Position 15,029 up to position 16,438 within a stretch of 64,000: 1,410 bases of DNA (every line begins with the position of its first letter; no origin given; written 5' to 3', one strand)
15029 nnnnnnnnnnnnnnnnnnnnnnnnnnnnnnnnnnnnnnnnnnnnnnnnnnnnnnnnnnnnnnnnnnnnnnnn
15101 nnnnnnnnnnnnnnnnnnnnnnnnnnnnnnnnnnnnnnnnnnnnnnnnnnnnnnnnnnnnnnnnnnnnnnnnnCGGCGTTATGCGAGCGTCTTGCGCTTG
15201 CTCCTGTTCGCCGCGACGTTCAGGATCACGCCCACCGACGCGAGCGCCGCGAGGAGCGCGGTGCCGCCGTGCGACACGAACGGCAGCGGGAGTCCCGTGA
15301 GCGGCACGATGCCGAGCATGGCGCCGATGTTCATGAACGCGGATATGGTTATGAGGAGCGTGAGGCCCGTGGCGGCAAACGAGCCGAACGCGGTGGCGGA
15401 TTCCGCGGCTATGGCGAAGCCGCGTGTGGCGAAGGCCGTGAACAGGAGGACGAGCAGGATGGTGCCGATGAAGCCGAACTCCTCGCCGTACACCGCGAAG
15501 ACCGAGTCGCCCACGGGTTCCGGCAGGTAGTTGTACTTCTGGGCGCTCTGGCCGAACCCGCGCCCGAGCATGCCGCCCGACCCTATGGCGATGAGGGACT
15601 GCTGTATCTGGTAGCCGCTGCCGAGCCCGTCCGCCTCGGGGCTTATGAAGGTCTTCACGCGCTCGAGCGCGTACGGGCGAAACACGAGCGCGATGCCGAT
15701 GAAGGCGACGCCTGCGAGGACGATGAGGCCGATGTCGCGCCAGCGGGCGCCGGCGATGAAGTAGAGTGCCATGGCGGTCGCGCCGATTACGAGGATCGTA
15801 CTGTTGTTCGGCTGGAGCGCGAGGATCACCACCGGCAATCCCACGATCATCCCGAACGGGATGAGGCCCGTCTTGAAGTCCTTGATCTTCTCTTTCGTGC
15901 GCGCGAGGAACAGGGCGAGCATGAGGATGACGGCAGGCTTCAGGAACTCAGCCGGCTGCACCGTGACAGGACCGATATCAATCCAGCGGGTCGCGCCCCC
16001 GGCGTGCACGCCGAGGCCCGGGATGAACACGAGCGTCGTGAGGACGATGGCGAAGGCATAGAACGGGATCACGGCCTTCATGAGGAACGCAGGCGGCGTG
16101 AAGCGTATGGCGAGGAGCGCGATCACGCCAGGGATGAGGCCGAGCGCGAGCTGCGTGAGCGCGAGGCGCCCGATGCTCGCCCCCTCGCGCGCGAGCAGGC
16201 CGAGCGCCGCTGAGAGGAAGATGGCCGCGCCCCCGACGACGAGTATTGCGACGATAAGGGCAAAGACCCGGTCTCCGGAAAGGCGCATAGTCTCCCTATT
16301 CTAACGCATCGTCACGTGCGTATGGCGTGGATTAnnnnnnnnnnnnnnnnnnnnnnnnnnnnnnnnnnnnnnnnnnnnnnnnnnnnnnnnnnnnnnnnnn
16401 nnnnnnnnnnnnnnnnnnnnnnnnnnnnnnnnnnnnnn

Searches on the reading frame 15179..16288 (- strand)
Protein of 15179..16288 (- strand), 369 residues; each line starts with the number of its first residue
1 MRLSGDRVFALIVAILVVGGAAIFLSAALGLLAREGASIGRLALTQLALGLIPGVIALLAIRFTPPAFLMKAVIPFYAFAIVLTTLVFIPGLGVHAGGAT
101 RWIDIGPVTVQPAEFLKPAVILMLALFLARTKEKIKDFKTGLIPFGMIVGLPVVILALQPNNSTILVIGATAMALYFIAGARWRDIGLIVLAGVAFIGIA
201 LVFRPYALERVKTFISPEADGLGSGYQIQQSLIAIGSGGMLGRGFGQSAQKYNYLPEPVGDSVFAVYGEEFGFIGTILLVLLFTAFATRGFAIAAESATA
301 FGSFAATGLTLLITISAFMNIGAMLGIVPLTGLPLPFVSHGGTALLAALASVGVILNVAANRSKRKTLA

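Call 3: search_protein_families(library=pfam, proteins=[window:15179-16288:-])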
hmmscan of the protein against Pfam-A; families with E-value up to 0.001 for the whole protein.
window:15179-16288:- (369 aa): 1 family
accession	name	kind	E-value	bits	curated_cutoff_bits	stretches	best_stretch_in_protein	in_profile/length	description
PF01098.24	FTSW_RODA_SPOVE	-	2.1e-90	303.7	26.4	1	9-363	4-355/356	Cell cycle protein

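Call 4: search_protein_families(library=ncbifam, proteins=[window:15179-16288:-])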
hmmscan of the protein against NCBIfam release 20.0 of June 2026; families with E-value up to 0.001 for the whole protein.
window:15179-16288:- (369 aa): 6 families
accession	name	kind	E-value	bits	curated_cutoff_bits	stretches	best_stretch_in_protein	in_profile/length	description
TIGR02614.1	ftsW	equivalog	2.9e-95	319.4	337.5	1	6-361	1-356/357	putative lipid II flippase FtsW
TIGR02210.1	rodA_shape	equivalog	2e-86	290.3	336.7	1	8-362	3-356/357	rod shape-determining protein RodA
TIGR02615.1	spoVE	exception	5.6e-81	272.7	448.8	1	10-359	5-353/354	stage V sporulation protein E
NF008060.0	PRK10794.1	equivalog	5.1e-59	200.1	590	1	6-362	17-363/370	peptidoglycan glycosyltransferase MrdB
NF008042.0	PRK10774.1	equivalog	4.6e-55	187.2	493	1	55-359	85-389/405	cell division protein FtsW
NF037961.1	RodA_shape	subfamily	6.1e-41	141.1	150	2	210-364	251-413/415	rod shape-determining protein RodA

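Call 12: find_encoding_contigs(protein=window:15179-16288:-, flank=10000, max_places=6)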
Protein window:15179-16288:- (369 aa): 1 contig read that carries it; 1 place shown.
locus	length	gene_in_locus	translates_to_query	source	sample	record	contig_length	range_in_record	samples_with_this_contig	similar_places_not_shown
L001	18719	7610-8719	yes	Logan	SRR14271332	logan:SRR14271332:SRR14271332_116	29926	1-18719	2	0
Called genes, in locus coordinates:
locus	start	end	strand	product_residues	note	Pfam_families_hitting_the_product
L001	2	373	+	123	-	?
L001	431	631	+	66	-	-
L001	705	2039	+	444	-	PF01336:tRNA_anti-codon, PF00152:tRNA-synt_2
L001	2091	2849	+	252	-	PF02616:SMC_ScpA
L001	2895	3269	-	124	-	PF01381:HTH_3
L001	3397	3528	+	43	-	-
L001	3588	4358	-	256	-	PF02673:BacA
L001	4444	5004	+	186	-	PF04079:SMC_ScpB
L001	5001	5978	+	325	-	PF00768:Peptidase_S11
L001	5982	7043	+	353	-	PF00953:Glycos_transf_4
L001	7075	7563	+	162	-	PF07963:N_methyl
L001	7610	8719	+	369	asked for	PF01098:FTSW_RODA_SPOVE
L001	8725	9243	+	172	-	PF07963:N_methyl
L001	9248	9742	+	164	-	PF07963:N_methyl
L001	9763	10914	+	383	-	PF03033:Glyco_transf_28, PF04101:Glyco_tran_28_C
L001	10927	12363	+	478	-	PF00749:tRNA-synt_1c, PF19269:Anticodon_2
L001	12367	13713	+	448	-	PF01551:Peptidase_M23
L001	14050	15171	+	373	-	PF00050:Kazal_1 (weak), PF01471:PG_binding_1 (weak)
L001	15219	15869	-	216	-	PF00730:HhH-GPD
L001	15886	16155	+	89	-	-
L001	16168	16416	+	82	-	PF11950:DUF3467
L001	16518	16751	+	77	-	-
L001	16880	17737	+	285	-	PF19077:Big_13 (weak)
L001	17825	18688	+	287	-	PF17773:UPF0176_N, PF00581:Rhodanese, PF12368:Rhodanese_C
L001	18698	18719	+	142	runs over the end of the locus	PF09391:DUF2000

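Call 15: find_homologous_proteins(query=window:15179-16288:-, max_evalue=1e-30)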
Query window:15179-16288:- (369 aa): 4928 proteins with E <= 1e-30 among 8000 candidates; the best 120 are listed.
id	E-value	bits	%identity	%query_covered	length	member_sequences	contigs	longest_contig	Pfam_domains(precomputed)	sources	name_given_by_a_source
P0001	3.6e-204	696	90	100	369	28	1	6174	PF01098.25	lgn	-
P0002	3.1e-202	689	90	100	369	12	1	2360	PF01098.25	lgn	-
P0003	1.5e-201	687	90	100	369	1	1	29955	PF01098.25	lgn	-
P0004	1.4e-200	684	89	100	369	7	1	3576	PF01098.25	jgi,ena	-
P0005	1.8e-200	684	87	100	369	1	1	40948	PF01098.25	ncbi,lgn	-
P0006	5.2e-199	679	88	100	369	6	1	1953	PF01098.25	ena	-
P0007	5.3e-199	679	86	100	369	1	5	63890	PF01098.25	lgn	-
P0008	1.4e-198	677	88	100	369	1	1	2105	PF01098.25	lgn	-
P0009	7.6e-198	675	86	100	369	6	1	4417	PF01098.25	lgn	-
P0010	1.2e-197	674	88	100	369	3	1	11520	PF01098.25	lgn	-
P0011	3.9e-197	673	87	100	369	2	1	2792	PF01098.25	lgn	-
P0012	4.4e-196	669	86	100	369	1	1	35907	PF01098.25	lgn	-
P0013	2.1e-195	667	87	100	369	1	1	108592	PF01098.25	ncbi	ncbi:MAG: FtsW/RodA/SpoVE family cell cycle protein [Patescibacteria group bacterium]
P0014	1.3e-194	664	86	100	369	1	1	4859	PF01098.25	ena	-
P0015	4.7e-194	662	86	100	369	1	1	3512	PF01098.25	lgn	-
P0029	5.0e-178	610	79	99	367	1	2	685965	PF01098.25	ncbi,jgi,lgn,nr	ncbi:MAG: cell division protein FtsW [Parcubacteria bacterium C7867-004]|nr:MAG: cell division prote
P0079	2.2e-152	525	71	98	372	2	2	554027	PF01098.25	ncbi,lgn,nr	ncbi:putative lipid II flippase FtsW [Patescibacteria group bacterium]|nr:putative lipid II flippase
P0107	5.2e-149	514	65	99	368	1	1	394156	PF01098.25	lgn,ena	-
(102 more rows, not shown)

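Call 16: find_encoding_contigs(protein=P0029, flank=10000, max_places=2)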
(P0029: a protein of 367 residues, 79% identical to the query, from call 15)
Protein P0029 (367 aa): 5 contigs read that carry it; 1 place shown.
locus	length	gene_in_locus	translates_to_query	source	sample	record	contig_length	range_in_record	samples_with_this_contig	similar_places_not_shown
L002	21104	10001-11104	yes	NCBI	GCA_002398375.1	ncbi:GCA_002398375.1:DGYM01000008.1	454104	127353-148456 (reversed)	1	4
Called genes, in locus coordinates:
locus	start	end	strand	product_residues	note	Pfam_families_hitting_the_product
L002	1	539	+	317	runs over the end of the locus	PF00579:tRNA-synt_1b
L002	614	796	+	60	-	-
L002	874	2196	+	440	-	PF01336:tRNA_anti-codon, PF00152:tRNA-synt_2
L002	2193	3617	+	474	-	PF00883:Peptidase_M17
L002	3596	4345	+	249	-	PF02616:SMC_ScpA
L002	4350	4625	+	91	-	PF12961:DUF3850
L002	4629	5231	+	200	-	PF12697:Abhydrolase_6 (faint), PF06821:Ser_hydrolase, PF00561:Abhydrolase_1 (faint)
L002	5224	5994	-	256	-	PF02673:BacA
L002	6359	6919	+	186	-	PF04079:SMC_ScpB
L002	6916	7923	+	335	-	PF00768:Peptidase_S11, PF13354:Beta-lactamase2 (weak)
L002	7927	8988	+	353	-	PF00953:Glycos_transf_4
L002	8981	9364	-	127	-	PF01042:Ribonuc_L-PSP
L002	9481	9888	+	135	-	-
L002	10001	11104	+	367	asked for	PF01098:FTSW_RODA_SPOVE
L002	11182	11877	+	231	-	-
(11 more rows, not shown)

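Call 17: find_encoding_contigs(protein=P0079, flank=10000, max_places=2)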
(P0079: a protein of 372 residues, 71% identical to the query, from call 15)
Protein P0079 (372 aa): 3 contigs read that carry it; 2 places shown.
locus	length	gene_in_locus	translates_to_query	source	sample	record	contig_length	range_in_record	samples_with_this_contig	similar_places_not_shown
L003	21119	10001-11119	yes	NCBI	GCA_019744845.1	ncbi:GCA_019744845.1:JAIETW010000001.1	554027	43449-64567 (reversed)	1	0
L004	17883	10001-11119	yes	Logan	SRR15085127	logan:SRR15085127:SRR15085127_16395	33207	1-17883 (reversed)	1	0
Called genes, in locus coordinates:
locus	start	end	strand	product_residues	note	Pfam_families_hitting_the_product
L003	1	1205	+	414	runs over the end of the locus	PF00579:tRNA-synt_1b, PF22421:SYY_C-terminal, PF01479:S4 (weak)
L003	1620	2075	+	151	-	PF01230:HIT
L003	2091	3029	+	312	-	PF00579:tRNA-synt_1b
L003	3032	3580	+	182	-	PF01725:Ham1p_like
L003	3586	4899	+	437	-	PF01336:tRNA_anti-codon, PF00152:tRNA-synt_2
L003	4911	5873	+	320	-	PF01784:DUF34_NIF3 (faint)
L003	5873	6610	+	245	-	PF02616:SMC_ScpA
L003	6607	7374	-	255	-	PF02673:BacA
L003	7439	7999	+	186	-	PF04079:SMC_ScpB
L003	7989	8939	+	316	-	PF00768:Peptidase_S11, PF13354:Beta-lactamase2 (weak)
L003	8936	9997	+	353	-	PF00953:Glycos_transf_4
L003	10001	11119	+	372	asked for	PF01098:FTSW_RODA_SPOVE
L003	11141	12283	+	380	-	PF03033:Glyco_transf_28, PF04101:Glyco_tran_28_C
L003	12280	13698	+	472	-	PF00749:tRNA-synt_1c, PF19269:Anticodon_2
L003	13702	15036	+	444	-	PF01551:Peptidase_M23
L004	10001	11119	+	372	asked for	PF01098:FTSW_RODA_SPOVE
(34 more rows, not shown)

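Call 18: find_encoding_contigs(protein=P0107, flank=10000, max_places=2)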
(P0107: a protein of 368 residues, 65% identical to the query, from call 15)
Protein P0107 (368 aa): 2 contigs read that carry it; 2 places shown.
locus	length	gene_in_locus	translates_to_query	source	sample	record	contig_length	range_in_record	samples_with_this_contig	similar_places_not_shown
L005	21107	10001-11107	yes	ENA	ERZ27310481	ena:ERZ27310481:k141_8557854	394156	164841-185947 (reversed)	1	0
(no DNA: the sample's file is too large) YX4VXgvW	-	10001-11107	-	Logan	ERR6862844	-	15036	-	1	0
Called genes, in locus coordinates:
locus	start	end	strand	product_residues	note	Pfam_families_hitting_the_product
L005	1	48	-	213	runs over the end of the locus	PF13302:Acetyltransf_3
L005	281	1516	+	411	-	PF00579:tRNA-synt_1b, PF22421:SYY_C-terminal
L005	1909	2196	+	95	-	-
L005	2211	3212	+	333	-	PF00579:tRNA-synt_1b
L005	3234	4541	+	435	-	PF01336:tRNA_anti-codon, PF00152:tRNA-synt_2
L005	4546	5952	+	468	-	PF00883:Peptidase_M17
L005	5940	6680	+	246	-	PF02616:SMC_ScpA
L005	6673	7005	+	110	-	PF04266:ASCH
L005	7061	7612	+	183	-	PF04079:SMC_ScpB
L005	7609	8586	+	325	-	PF00768:Peptidase_S11, PF02113:Peptidase_S13 (weak), PF13354:Beta-lactamase2 (weak)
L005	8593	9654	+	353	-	PF00953:Glycos_transf_4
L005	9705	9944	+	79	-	-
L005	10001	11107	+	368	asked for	PF01098:FTSW_RODA_SPOVE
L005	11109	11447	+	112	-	PF05899:Cupin_3 (weak)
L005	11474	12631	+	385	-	PF03033:Glyco_transf_28, PF04101:Glyco_tran_28_C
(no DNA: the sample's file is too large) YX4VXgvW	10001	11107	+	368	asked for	PF01098:FTSW_RODA_SPOVE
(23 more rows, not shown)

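Call 21: find_related_loci(query=A1, collection=genome_contigs, flank=10000)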
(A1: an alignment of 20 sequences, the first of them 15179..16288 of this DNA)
Query A1 (369 aa) in genome_contigs; peptide patterns used: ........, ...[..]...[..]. (x = any residue, [..] = any of these).
599 stretches matched a pattern (row limit reached: there are more); 511 encode a relative of the query (tblastn E <= 1e-3); the best 80 are kept; 80 distinct loci.
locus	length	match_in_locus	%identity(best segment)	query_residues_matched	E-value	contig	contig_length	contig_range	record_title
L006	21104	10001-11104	89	1-368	0e+0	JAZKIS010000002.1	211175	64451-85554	MAG: Patescibacteria group bacterium isolate ADI_DC_SW_02_SPN_11032020-bin059 DCSW02SPN_B059_0_000000000002, whole genom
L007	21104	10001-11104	88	1-368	0e+0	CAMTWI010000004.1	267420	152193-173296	MAG: uncultured bacterium isolate G04_MAG_00048 genome assembly, contig: G04_MAG_00048_000000000002, whole genome shotgu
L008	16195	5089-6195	88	1-369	0e+0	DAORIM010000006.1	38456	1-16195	MAG TPA_asm: Candidatus Paceibacterota bacterium isolate AMR_MDS_5577 NODE_161_length_38456_cov_6.589776, whole genome s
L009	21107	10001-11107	85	1-369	0e+0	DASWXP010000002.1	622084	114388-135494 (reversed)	MAG TPA_asm: Candidatus Paceibacterota bacterium isolate SMAG_U3688 k141_7539, whole genome shotgun sequence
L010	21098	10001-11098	79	1-366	0e+0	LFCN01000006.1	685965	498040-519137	MAG: Parcubacteria bacterium C7867-004 C7867_00001, whole genome shotgun sequence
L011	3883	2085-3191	77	1-369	0e+0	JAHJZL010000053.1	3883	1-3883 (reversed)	MAG: Patescibacteria group bacterium isolate Undefined_mixed_planktonic.mb.113 Undefined_mixed_p.mb.113_k141_779457, who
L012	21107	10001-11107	78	1-369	0e+0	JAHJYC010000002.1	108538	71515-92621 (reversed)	MAG: Patescibacteria group bacterium isolate UMS_A.mb.28 UMS_A.mb.28_k119_259840, whole genome shotgun sequence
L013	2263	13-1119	69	1-369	0e+0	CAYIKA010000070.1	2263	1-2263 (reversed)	MAG TPA_asm: uncultured Candidatus Saccharibacteria bacterium isolate ERP119705_co21_69 genome assembly, contig: NODE_80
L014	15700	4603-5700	69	1-366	4e-170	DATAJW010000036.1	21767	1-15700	MAG TPA_asm: Candidatus Paceibacterota bacterium isolate SMAG_U6922 k141_50681, whole genome shotgun sequence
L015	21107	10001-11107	69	1-369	2e-167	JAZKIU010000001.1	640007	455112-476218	MAG: Patescibacteria group bacterium isolate ADI_DC_SW_02_SPN_11032020-bin061_1 DCSW02SPN_B061_1_000000000001, whole gen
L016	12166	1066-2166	69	1-366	1e-162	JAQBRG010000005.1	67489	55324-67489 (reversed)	MAG: Parcubacteria group bacterium isolate RYN_393 scaffold_3809119, whole genome shotgun sequence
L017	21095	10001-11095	71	2-366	1e-162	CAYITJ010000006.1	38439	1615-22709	MAG TPA_asm: uncultured Candidatus Saccharibacteria bacterium isolate ERP119705_co7_478 genome assembly, contig: NODE_83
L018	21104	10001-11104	69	2-369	3e-162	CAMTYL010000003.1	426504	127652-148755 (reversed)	MAG: uncultured bacterium isolate G04_MAG_00032 genome assembly, contig: G04_MAG_00032_000000000003, whole genome shotgu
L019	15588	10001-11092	66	3-366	6e-161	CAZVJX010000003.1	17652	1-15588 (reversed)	MAG TPA_asm: uncultured Candidatus Saccharibacteria bacterium isolate SRP193066_co1_81 genome assembly, contig: NODE_306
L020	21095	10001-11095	69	2-366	1e-160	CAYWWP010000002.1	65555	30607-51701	MAG TPA_asm: uncultured Candidatus Saccharibacteria bacterium isolate SRP135725_co1_119 genome assembly, contig: NODE_31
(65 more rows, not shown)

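Call 43: find_encoding_contigs(protein=P0003, flank=6000, max_places=2)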
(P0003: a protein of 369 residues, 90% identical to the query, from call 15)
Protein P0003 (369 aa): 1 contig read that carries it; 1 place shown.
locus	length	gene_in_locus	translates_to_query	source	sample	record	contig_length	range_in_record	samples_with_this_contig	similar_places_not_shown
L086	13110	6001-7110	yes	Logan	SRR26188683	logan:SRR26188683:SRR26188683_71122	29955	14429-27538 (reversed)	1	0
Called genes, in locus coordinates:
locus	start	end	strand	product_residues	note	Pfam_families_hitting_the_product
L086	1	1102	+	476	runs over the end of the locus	PF02789:Peptidase_M17_N (weak), PF00883:Peptidase_M17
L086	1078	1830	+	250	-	PF02616:SMC_ScpA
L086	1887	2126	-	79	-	PF13560:HTH_31, PF12844:HTH_19, PF01381:HTH_3, PF13443:HTH_26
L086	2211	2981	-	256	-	PF02673:BacA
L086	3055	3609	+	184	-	PF04079:SMC_ScpB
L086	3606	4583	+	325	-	PF00768:Peptidase_S11, PF13354:Beta-lactamase2 (weak)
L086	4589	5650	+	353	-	PF00953:Glycos_transf_4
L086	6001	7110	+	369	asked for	PF01098:FTSW_RODA_SPOVE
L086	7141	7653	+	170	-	PF07963:N_methyl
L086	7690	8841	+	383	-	PF03033:Glyco_transf_28, PF04101:Glyco_tran_28_C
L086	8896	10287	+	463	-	PF00749:tRNA-synt_1c, PF19269:Anticodon_2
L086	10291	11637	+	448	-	PF01551:Peptidase_M23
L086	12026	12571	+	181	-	-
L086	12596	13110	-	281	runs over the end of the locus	PF00730:HhH-GPD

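Call 44: find_encoding_contigs(protein=P0007, flank=6000, max_places=2)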
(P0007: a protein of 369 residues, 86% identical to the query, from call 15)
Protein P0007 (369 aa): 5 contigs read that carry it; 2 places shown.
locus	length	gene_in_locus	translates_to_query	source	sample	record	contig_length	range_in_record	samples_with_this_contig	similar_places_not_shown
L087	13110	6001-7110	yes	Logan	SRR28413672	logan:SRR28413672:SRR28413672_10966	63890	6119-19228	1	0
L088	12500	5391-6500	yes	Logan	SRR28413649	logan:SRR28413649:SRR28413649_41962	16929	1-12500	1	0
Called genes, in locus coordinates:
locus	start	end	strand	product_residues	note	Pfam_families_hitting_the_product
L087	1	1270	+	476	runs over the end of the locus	PF02789:Peptidase_M17_N (weak), PF00883:Peptidase_M17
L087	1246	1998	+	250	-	PF02616:SMC_ScpA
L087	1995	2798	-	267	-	PF02673:BacA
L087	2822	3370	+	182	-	PF04079:SMC_ScpB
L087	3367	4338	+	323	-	PF00768:Peptidase_S11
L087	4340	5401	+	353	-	PF00953:Glycos_transf_4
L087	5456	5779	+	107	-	-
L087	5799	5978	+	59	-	-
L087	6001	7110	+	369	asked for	PF01098:FTSW_RODA_SPOVE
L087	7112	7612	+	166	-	PF07963:N_methyl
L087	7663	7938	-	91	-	-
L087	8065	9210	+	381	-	PF03033:Glyco_transf_28, PF04101:Glyco_tran_28_C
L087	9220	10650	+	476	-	PF00749:tRNA-synt_1c, PF19269:Anticodon_2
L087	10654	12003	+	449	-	PF01551:Peptidase_M23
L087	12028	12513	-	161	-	-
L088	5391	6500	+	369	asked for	PF01098:FTSW_RODA_SPOVE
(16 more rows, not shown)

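Call 45: find_encoding_contigs(protein=P0012, flank=6000, max_places=2)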
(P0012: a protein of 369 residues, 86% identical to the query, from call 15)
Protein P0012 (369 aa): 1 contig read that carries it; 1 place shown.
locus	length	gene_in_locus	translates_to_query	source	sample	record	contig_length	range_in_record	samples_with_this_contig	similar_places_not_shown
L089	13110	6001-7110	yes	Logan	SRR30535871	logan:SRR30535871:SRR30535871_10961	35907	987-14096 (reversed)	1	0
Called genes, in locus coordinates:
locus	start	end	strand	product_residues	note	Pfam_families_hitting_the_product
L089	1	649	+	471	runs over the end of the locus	PF02789:Peptidase_M17_N (faint), PF00883:Peptidase_M17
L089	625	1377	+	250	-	PF02616:SMC_ScpA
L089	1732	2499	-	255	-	PF02673:BacA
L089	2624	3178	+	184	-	PF04079:SMC_ScpB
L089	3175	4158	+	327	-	PF00768:Peptidase_S11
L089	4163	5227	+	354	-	PF00953:Glycos_transf_4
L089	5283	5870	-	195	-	PF00383:dCMP_cyt_deam_1 (weak)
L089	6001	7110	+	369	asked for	PF01098:FTSW_RODA_SPOVE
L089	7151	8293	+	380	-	PF03033:Glyco_transf_28, PF04101:Glyco_tran_28_C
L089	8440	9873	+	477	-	PF00749:tRNA-synt_1c, PF19269:Anticodon_2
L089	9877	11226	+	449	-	PF01551:Peptidase_M23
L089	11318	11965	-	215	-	PF00730:HhH-GPD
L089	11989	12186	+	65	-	-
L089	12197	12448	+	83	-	PF11950:DUF3467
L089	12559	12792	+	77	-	-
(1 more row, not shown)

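Call 80: list_cluster_members(proteins=[P0121, window:15179-16288:-])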
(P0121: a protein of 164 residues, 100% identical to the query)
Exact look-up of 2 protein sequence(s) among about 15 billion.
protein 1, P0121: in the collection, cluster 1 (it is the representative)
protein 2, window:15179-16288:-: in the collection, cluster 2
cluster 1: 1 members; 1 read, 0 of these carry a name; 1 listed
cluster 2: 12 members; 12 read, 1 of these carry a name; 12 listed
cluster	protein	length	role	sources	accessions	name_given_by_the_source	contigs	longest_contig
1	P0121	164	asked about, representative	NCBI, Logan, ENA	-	-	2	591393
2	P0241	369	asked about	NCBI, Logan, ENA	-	-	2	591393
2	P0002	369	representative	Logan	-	-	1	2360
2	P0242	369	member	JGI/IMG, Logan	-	cell division protein FtsW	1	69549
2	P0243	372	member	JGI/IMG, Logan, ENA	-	-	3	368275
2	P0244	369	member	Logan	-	-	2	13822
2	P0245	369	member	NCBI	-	-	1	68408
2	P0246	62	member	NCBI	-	-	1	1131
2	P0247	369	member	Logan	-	-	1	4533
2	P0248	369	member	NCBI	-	-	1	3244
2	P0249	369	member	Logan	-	-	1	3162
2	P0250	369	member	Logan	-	-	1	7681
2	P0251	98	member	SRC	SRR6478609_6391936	-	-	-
